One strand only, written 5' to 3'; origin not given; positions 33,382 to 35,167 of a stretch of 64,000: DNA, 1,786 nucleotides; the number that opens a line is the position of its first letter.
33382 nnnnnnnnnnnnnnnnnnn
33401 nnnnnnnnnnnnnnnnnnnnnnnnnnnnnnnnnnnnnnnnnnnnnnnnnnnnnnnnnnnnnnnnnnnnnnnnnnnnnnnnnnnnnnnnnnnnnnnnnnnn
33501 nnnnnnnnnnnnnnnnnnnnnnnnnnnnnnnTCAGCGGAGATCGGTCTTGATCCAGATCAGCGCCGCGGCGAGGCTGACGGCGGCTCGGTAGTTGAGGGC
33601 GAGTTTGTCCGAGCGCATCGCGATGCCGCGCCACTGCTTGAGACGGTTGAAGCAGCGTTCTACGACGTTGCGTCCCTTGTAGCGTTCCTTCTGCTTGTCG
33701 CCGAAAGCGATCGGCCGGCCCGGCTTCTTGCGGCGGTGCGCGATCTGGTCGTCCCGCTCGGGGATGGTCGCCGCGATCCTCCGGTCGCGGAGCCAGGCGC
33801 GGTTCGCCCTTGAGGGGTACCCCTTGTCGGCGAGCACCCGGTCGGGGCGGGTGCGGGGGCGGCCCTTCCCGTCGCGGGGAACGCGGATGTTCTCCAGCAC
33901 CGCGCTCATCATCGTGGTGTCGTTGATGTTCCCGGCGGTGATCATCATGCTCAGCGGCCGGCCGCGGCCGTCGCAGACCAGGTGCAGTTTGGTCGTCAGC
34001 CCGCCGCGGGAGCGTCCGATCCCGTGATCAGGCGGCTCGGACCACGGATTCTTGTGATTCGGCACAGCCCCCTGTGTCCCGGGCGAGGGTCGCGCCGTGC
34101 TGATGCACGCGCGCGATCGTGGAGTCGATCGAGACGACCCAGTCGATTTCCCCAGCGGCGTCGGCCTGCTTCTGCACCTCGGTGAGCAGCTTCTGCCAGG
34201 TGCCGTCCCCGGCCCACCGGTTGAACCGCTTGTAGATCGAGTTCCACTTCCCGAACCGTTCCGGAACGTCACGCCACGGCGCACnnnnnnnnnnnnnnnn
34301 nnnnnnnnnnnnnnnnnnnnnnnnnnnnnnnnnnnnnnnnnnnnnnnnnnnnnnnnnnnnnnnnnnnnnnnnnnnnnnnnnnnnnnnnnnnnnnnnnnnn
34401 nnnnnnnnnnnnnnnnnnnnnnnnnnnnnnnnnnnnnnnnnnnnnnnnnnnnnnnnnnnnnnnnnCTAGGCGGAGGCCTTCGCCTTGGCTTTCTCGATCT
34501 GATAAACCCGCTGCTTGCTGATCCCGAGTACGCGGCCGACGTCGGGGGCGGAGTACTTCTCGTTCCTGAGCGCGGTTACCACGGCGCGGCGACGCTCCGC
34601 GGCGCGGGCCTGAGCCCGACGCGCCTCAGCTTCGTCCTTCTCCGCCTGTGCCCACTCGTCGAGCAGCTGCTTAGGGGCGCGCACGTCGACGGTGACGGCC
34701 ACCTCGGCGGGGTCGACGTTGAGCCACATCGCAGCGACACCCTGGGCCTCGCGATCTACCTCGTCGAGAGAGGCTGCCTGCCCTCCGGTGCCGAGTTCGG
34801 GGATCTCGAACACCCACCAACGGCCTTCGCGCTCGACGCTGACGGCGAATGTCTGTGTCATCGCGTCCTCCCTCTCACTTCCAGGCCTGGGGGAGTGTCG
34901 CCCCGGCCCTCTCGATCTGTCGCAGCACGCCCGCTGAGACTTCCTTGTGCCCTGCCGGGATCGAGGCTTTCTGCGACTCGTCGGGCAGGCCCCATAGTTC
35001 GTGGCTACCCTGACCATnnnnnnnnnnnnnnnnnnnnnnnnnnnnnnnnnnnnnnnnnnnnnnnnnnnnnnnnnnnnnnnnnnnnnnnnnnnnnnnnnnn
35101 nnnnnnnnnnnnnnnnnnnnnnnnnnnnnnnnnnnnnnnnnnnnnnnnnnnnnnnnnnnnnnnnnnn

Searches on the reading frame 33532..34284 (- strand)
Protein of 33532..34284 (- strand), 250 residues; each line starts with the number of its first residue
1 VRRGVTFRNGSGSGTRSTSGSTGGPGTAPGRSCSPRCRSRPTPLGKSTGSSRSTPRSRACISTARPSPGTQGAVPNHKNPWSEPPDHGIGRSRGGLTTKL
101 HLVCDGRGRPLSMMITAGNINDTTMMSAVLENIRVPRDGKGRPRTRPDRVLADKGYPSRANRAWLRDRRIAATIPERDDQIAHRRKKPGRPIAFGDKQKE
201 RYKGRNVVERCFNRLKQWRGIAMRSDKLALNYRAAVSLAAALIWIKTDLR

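Call 33: search_protein_families(library=pfam, max_evalue=0.001, proteins=[window:33532-34284:-])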
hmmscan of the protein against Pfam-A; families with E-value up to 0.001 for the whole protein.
window:33532-34284:- (250 aa): 4 families
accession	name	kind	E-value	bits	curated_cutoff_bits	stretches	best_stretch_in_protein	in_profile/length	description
PF01609.27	DDE_Tnp_1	-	1.2e-23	84.4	23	1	80-243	20-199/200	Transposase DDE domain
PF13586.12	DDE_Tnp_1_2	-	4.1e-10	40.4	29.2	1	150-245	1-85/86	Transposase DDE domain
PF13612.12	DDE_Tnp_1_3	-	0.00016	22.2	27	1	98-134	46-82/155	Transposase DDE domain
PF13359.12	DDE_Tnp_4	-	0.00016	21.7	24.8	1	97-241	29-155/158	DDE superfamily endonuclease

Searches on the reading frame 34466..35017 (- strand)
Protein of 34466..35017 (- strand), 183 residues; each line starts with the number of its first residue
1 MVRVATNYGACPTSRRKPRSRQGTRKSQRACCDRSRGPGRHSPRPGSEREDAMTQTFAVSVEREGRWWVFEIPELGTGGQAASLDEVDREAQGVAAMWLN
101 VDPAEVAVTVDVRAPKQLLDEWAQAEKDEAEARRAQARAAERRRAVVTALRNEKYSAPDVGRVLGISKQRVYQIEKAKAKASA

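Call 34: search_protein_families(library=pfam, max_evalue=0.001, proteins=[window:34466-35017:-])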
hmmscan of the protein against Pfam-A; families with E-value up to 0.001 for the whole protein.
window:34466-35017:- (183 aa): 2 families
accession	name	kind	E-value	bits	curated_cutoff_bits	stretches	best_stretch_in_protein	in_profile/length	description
PF04545.22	Sigma70_r4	-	0.00015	21.7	24.1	1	141-176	7-42/50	Sigma-70, region 4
PF13384.12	HTH_23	-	0.00047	20.3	24.6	0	140-174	3-37/50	Homeodomain-like domain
